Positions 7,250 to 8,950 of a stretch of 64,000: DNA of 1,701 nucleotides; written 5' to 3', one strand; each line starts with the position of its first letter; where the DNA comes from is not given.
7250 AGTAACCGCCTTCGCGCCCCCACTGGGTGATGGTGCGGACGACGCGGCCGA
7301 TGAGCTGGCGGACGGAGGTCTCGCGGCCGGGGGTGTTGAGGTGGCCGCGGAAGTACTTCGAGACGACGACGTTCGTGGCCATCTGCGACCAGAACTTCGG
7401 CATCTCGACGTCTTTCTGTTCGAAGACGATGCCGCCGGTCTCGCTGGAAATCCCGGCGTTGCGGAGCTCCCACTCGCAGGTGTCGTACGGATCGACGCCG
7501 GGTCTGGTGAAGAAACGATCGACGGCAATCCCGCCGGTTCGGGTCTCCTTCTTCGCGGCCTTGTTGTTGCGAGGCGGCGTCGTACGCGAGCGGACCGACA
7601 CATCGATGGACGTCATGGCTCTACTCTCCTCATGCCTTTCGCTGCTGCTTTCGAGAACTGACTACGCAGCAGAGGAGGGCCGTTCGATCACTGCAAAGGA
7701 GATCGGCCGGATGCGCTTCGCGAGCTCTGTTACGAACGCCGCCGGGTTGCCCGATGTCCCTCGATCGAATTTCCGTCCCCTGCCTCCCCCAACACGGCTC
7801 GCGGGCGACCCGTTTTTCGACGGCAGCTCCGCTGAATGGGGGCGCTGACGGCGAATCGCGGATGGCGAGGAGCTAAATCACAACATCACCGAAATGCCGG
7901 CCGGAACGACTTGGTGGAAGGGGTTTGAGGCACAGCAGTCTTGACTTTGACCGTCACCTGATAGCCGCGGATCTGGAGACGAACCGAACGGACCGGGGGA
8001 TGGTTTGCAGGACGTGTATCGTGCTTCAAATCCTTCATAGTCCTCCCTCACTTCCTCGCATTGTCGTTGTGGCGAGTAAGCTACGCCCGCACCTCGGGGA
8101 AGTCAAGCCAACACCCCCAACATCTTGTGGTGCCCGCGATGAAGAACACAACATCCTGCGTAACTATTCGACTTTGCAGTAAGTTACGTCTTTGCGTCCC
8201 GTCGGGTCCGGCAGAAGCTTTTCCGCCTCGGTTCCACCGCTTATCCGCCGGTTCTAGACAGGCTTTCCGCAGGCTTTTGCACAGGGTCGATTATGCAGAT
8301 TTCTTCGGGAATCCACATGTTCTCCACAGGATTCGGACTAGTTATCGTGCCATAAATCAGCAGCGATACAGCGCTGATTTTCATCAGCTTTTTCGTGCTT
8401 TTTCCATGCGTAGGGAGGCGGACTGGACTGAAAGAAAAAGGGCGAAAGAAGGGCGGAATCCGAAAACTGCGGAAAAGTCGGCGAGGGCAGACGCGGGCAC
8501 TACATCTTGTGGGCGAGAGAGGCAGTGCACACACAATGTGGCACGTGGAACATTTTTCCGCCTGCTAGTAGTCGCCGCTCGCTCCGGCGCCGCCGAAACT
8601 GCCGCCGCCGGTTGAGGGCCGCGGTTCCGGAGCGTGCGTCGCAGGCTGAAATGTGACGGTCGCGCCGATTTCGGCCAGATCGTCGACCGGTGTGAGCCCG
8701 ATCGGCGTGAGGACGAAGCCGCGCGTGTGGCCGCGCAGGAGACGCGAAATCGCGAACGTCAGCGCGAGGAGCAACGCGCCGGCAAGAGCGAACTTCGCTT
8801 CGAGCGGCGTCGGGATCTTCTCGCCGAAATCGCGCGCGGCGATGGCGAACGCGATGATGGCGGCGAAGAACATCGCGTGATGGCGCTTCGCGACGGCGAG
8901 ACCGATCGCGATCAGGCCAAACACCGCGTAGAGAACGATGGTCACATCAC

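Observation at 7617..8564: Unusually long (~950 bp), AT-richer leader upstream of nrdJ, with internal hairpins and a duplicated 11-mer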

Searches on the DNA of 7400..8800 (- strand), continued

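Call 61: search_with_rna_model(model_id=R1, sources=[window, L001, L002, L003, L005, L006, L007, L008, L009, L010, L011, L012, L013, L014, L015, L039, L041, L081, L082, L083, L084, L085, L086, L087, L089, L090, L091, L093, L094, L095, L096, L097, L098, L099, L100, L101, L102, L104, L105, L106, L107, L108, L109, L110, L111, L112, L113, L114, L116, L118, L121, L128, L145, L146, L147, L148, L150, L151, L152, L153, L154, L155, L156, L157, L158, L016, L017, L018, L020, L021, L024, L025, L026, L029, L030, L032, L033, L034, L035, L040, L042, L043, L044, L046, L052, L053, L058, L060, L069, L078], max_evalue=0.01, make_alignment=true)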
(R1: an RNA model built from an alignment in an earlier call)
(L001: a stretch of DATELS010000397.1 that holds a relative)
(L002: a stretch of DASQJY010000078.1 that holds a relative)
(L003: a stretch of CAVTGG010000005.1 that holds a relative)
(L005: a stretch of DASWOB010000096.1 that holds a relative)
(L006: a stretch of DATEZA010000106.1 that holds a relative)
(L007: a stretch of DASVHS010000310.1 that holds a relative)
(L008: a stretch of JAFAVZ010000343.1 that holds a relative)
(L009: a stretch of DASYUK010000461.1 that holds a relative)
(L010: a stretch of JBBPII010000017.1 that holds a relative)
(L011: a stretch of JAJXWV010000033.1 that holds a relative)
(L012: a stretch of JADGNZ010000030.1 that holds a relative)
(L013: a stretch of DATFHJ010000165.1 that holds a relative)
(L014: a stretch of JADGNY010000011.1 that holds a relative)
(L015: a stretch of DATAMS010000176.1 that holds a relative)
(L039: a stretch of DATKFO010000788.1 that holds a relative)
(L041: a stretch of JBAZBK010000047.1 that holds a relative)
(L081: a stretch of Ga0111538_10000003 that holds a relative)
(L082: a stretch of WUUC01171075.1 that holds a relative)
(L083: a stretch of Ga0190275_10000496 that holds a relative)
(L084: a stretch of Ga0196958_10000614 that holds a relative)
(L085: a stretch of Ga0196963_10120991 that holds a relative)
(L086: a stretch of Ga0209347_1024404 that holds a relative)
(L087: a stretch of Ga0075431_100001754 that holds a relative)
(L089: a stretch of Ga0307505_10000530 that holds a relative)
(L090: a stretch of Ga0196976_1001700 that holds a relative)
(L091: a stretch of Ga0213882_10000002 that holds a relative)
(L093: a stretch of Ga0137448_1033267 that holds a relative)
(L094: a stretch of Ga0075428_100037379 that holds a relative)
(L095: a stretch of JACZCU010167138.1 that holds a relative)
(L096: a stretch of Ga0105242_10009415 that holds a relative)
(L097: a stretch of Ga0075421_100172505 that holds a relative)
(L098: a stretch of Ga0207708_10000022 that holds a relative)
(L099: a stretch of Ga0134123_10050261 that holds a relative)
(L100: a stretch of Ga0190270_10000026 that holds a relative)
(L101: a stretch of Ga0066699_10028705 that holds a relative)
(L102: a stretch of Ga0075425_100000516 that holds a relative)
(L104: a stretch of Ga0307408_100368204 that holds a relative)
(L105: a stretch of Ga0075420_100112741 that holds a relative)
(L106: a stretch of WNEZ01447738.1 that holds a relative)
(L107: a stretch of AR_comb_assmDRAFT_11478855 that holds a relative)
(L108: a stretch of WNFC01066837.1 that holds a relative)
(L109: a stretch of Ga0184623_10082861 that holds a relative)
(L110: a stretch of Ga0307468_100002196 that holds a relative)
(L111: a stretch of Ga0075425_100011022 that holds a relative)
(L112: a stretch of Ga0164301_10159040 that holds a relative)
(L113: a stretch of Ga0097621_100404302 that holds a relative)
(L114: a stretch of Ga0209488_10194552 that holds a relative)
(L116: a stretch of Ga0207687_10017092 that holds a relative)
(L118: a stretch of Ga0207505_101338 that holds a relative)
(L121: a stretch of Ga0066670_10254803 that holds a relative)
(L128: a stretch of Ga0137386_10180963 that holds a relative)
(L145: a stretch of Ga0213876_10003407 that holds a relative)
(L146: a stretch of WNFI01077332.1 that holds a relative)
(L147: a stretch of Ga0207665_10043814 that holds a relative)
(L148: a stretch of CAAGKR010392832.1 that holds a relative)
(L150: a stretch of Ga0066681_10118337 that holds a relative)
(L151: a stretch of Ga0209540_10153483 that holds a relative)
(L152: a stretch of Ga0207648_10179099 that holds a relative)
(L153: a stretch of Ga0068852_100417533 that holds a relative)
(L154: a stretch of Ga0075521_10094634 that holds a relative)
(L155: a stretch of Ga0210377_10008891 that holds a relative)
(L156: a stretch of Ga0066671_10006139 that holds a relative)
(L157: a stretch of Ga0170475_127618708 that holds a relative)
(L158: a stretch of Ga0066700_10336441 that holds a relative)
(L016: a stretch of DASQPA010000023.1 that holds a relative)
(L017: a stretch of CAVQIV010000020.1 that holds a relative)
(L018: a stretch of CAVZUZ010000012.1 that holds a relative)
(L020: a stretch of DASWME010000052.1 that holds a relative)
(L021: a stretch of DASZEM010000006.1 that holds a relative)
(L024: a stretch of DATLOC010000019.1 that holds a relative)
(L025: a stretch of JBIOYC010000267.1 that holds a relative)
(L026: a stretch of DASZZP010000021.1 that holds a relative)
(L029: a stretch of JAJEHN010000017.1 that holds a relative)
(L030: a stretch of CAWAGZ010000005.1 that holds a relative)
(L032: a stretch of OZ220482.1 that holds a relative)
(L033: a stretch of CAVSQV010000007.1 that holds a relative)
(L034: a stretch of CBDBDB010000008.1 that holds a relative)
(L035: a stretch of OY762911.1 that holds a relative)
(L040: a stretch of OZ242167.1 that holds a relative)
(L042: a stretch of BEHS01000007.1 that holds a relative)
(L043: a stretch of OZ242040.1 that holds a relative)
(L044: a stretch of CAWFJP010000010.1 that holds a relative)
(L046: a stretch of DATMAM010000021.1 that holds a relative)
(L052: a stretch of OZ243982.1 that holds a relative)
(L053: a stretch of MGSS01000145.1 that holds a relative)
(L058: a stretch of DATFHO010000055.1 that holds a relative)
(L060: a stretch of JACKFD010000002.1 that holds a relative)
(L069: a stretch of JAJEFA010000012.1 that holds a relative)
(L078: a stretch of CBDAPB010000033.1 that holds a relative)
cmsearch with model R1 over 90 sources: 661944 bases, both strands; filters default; matches with E-value up to 0.01: 77.
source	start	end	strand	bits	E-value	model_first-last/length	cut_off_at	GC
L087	1823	1958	+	137.6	1.4e-35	1-135/135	no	0.59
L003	4837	4971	+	135.5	5.5e-35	1-135/135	no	0.61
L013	4045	4178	+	135.1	6.8e-35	1-135/135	no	0.61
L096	1827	1962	+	127.9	6.9e-33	1-135/135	no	0.6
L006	4840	4976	+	125.7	3e-32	1-135/135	no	0.62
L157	288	422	+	125.6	3.2e-32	1-135/135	no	0.56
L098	1856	1988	+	124.8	5.4e-32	1-135/135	no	0.6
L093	865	997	+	123.6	1.2e-31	1-135/135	no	0.56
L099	1795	1927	+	121.1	5.9e-31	1-135/135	no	0.6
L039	3298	3431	+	120.6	7.8e-31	1-135/135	no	0.6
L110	1875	2008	+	120.6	7.8e-31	1-135/135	no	0.6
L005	4832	4967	+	119.8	1.3e-30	1-135/135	no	0.6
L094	1814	1947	+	119.1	2.1e-30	1-135/135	no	0.58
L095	1823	1955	+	116.3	1.2e-29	1-135/135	no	0.6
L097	1814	1947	+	116.1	1.4e-29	1-135/135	no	0.59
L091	1792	1928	+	115.6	2e-29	1-135/135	no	0.61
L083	1834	1971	+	114.2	4.9e-29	1-135/135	no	0.59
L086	846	980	+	113.9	5.7e-29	1-135/135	no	0.59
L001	4832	4964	+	113.4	8.3e-29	1-135/135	no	0.61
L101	1806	1941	+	112.6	1.3e-28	1-135/135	no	0.62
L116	1808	1942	+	112.4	1.6e-28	1-135/135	no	0.56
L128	768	901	+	112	2e-28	1-135/135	no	0.58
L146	1872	2002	+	109.3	1.1e-27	1-135/135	no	0.62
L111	1808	1940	+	107.5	3.6e-27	1-135/135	no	0.59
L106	897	1032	+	107.1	4.6e-27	1-135/135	no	0.59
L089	1821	1956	+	106.9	5.3e-27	1-135/135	no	0.62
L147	1390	1521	+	103.3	5.5e-26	1-135/135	no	0.58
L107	1847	1980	+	101.4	1.9e-25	1-135/135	no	0.55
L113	533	666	+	99.7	5.3e-25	1-135/135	no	0.55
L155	1898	2030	+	99.2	7.5e-25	1-135/135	no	0.57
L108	1850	1983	+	99.1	8.3e-25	1-135/135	no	0.57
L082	1844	1976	+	98.5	1.2e-24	1-135/135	no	0.61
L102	1800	1937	+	95.5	8.4e-24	1-135/135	no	0.59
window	7660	7793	-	93.2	3.6e-23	1-135/135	no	0.63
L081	1846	1979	+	92.2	6.8e-23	1-135/135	no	0.62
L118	904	1015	+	88.5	7.2e-22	1-135/135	no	0.59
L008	4850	4981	+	87.7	1.2e-21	1-135/135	no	0.6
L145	1807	1938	+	87.7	1.2e-21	1-135/135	no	0.6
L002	4862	4962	+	59.8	7.6e-14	1-135/135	no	0.59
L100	1819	1919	+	59.8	7.6e-14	1-135/135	no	0.59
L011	4634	4868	+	58.8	1.5e-13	1-135/135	no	0.59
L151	582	816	+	57.7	2.9e-13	1-135/135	no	0.55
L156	1797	1903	+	57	4.6e-13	1-135/135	no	0.5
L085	971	1095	+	56.4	6.8e-13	1-135/135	no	0.63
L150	1192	1345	+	51.6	1.5e-11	1-135/135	no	0.58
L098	1857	1989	-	33.8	1.4e-06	1-135/135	no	0.59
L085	972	1096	-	33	2.4e-06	1-135/135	no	0.64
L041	2988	3106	-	33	2.4e-06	1-135/135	no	0.47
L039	3299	3432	-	32.5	3.3e-06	1-135/135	no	0.6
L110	1876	2009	-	32.5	3.3e-06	1-135/135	no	0.6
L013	4046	4179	-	31.2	7.6e-06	1-135/135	no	0.6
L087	1824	1959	-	31.1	8.2e-06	1-135/135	no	0.58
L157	289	423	-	31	8.8e-06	1-135/135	no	0.56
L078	12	84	-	30.8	1e-05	1-135/135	no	0.55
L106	898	1033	-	30.3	1.4e-05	1-135/135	no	0.6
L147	1391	1522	-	30.2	1.4e-05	1-135/135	no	0.58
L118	905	1016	-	30.1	1.5e-05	1-135/135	no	0.6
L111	1809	1941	-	28.7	3.9e-05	1-135/135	no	0.6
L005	4833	4968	-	28.4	4.5e-05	1-135/135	no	0.6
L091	1793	1929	-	28.4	4.7e-05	1-135/135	no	0.61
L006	4841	4977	-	28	5.8e-05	1-135/135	no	0.62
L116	1809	1943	-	27.5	8e-05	1-135/135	no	0.57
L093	866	998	-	27.2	9.8e-05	1-135/135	no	0.56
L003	4847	4962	-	26.7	0.00014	11-126/135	no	0.63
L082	1845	1977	-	26.1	0.0002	1-135/135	no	0.6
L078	11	119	+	26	0.00021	1-135/135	no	0.57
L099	1796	1928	-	25.9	0.00024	1-135/135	no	0.59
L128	769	902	-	25.7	0.00027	1-135/135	no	0.59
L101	1807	1942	-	25.1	0.00039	1-135/135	no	0.62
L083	1835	1972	-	24.9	0.00045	1-135/135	no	0.59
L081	1856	1970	-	24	0.00076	11-126/135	no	0.63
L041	2990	3102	+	23.8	0.00091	21-116/135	no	0.46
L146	1883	1992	-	22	0.0029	12-125/135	no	0.63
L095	1833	1946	-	21.1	0.0051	11-126/135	no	0.62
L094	1815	1948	-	20.7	0.0065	1-135/135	no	0.58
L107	1848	1981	-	20.2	0.0087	1-135/135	no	0.55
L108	1863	1971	-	20.1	0.0099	14-123/135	no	0.59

Alignment A4: 77 matches aligned to the model, 304 columns, each read 5' to 3' on its own strand. Consensus structure (alignment columns), stored with it:
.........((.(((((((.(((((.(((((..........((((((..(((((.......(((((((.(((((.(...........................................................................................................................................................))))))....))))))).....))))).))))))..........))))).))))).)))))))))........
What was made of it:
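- On Structured cis-regulatory RNA (riboswitch-like): Sense scores are far above antisense scores (call 61).
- On Mobile-element remnant / MITE: The RNA element is single-copy in the window and in every locus (call 61).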

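Call 62: search_with_rna_model(model_id=R1, sources=[window, L001, L002, L003, L005, L006, L008, L011, L013, L039, L081, L082, L083, L085, L086, L087, L089, L091, L093, L094, L095, L096, L097, L098, L099, L101, L102, L106, L107, L108, L111, L113, L116, L118, L128, L146, L147, L150, L151, L155, L156, L157], max_evalue=1e-10, make_alignment=true)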
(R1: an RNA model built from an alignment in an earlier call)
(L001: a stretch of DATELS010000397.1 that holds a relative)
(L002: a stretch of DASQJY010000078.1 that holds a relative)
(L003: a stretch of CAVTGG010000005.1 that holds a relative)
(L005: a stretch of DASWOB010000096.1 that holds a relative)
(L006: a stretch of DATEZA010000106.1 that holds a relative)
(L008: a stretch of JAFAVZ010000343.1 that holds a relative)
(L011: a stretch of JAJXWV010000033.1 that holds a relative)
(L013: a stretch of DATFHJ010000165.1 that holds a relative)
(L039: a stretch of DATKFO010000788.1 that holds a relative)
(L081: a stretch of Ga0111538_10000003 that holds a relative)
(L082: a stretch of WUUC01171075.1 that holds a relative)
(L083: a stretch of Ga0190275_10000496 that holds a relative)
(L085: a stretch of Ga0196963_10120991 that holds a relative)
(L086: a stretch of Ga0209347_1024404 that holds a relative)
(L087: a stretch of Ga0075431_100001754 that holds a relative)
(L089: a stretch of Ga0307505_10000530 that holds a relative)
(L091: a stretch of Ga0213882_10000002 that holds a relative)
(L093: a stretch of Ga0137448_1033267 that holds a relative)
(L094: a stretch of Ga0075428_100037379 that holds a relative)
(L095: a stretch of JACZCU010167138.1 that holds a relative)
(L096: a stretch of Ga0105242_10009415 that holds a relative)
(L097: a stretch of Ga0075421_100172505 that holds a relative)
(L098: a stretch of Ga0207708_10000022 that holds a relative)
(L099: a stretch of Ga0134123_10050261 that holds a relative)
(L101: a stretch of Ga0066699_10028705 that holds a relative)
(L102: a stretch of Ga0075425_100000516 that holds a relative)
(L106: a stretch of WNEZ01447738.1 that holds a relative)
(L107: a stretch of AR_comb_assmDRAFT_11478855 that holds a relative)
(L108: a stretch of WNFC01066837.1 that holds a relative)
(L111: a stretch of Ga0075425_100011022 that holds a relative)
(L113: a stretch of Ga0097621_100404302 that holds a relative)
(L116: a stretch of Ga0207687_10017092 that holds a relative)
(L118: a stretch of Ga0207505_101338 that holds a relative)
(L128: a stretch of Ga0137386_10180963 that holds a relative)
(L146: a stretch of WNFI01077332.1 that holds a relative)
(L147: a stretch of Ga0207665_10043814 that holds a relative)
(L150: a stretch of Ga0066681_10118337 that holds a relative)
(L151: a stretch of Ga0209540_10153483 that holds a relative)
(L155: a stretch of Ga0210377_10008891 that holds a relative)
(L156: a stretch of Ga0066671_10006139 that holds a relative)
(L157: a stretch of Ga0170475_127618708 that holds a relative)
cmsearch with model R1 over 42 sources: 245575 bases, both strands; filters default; matches with E-value up to 1e-10: 42.
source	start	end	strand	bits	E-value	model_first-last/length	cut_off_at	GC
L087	1823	1958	+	137.6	5.3e-36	1-135/135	no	0.59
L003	4837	4971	+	135.5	2e-35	1-135/135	no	0.61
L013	4045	4178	+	135.1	2.5e-35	1-135/135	no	0.61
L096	1827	1962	+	127.9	2.6e-33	1-135/135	no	0.6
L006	4840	4976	+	125.7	1.1e-32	1-135/135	no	0.62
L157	288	422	+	125.6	1.2e-32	1-135/135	no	0.56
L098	1856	1988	+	124.8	2e-32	1-135/135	no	0.6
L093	865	997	+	123.6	4.3e-32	1-135/135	no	0.56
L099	1795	1927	+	121.1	2.2e-31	1-135/135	no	0.6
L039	3298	3431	+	120.6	2.9e-31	1-135/135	no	0.6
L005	4832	4967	+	119.8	5e-31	1-135/135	no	0.6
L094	1814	1947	+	119.1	7.8e-31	1-135/135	no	0.58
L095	1823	1955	+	116.3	4.6e-30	1-135/135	no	0.6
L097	1814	1947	+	116.1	5.2e-30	1-135/135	no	0.59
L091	1792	1928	+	115.6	7.3e-30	1-135/135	no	0.61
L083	1834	1971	+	114.2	1.8e-29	1-135/135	no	0.59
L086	846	980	+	113.9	2.1e-29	1-135/135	no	0.59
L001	4832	4964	+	113.4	3.1e-29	1-135/135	no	0.61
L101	1806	1941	+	112.6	4.9e-29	1-135/135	no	0.62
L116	1808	1942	+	112.4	5.9e-29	1-135/135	no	0.56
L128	768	901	+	112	7.2e-29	1-135/135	no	0.58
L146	1872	2002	+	109.3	4.1e-28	1-135/135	no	0.62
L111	1808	1940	+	107.5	1.3e-27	1-135/135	no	0.59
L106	897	1032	+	107.1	1.7e-27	1-135/135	no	0.59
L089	1821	1956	+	106.9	2e-27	1-135/135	no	0.62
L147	1390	1521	+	103.3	2e-26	1-135/135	no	0.58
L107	1847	1980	+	101.4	6.9e-26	1-135/135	no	0.55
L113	533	666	+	99.7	2e-25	1-135/135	no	0.55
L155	1898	2030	+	99.2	2.8e-25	1-135/135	no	0.57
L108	1850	1983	+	99.1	3.1e-25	1-135/135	no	0.57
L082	1844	1976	+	98.5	4.5e-25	1-135/135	no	0.61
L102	1800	1937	+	95.5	3.1e-24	1-135/135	no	0.59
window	7660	7793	-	93.2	1.3e-23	1-135/135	no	0.63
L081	1846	1979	+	92.2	2.5e-23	1-135/135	no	0.62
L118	904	1015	+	88.5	2.7e-22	1-135/135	no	0.59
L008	4850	4981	+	87.7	4.5e-22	1-135/135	no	0.6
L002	4862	4962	+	59.8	2.8e-14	1-135/135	no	0.59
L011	4634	4868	+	58.8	5.6e-14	1-135/135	no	0.59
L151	582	816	+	57.7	1.1e-13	1-135/135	no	0.55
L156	1797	1903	+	57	1.7e-13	1-135/135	no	0.5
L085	971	1095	+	56.4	2.5e-13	1-135/135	no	0.63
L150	1192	1345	+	51.6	5.6e-12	1-135/135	no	0.58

Alignment A5: 42 matches aligned to the model, 289 columns, each read 5' to 3' on its own strand. Consensus structure (alignment columns), stored with it:
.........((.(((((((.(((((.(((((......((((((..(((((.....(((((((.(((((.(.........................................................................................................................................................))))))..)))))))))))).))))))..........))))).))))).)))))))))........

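Call 72: search_rna_families(sources=[L087, L003, L012, L107], threshold=evalue, max_evalue=1)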
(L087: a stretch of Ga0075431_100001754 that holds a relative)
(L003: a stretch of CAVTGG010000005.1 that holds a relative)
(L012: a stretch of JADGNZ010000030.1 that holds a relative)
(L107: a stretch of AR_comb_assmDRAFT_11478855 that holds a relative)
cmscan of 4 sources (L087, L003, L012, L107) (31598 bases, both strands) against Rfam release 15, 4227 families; matches with E-value up to 1: 9.
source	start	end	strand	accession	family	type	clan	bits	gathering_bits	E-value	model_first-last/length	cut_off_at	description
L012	12006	12053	+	RF01687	Acido-Lenti-1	Gene; sRNA;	-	35.9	37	8.6e-05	1-46/46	no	Acido-Lenti-1 RNA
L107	1763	1838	+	RF03652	mir-2329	Gene; miRNA;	-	32.9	90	0.0053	1-66/66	no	mir-2329 microRNA precursor family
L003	11625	11692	+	RF04159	MIR1437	Gene; miRNA;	-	30.8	168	0.14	1-192/192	no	MIR1437 microRNA precursor family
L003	9901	10202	-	RF01766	cspA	Cis-reg; thermoregulator;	-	30.6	78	0.00022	1-428/428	no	cspA thermoregulator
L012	11917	11981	-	RF03900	mir-9242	Gene; miRNA;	-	30.3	62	0.15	1-66/66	no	mir-9242 microRNA precursor family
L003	11633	11699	+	RF03560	mir-3926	Gene; miRNA;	-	29.9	82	0.1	1-63/63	no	mir-3926 microRNA precursor family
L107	1763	1838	-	RF03652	mir-2329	Gene; miRNA;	-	27.9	90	0.12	1-66/66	no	mir-2329 microRNA precursor family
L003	10094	10130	+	RF01274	sR45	Gene; snRNA; snoRNA; CD-box;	-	22.6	40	0.43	1-55/55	no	Small nucleolar RNA sR45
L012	2723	2808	+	RF00223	IRES_Bip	Cis-reg; IRES;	-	19.4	40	0.056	1-263/263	no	bip internal ribosome entry site (IRES)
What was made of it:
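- On Cobalamin riboswitch (and every other Rfam family): No hit on the element in four relatives (call 72).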
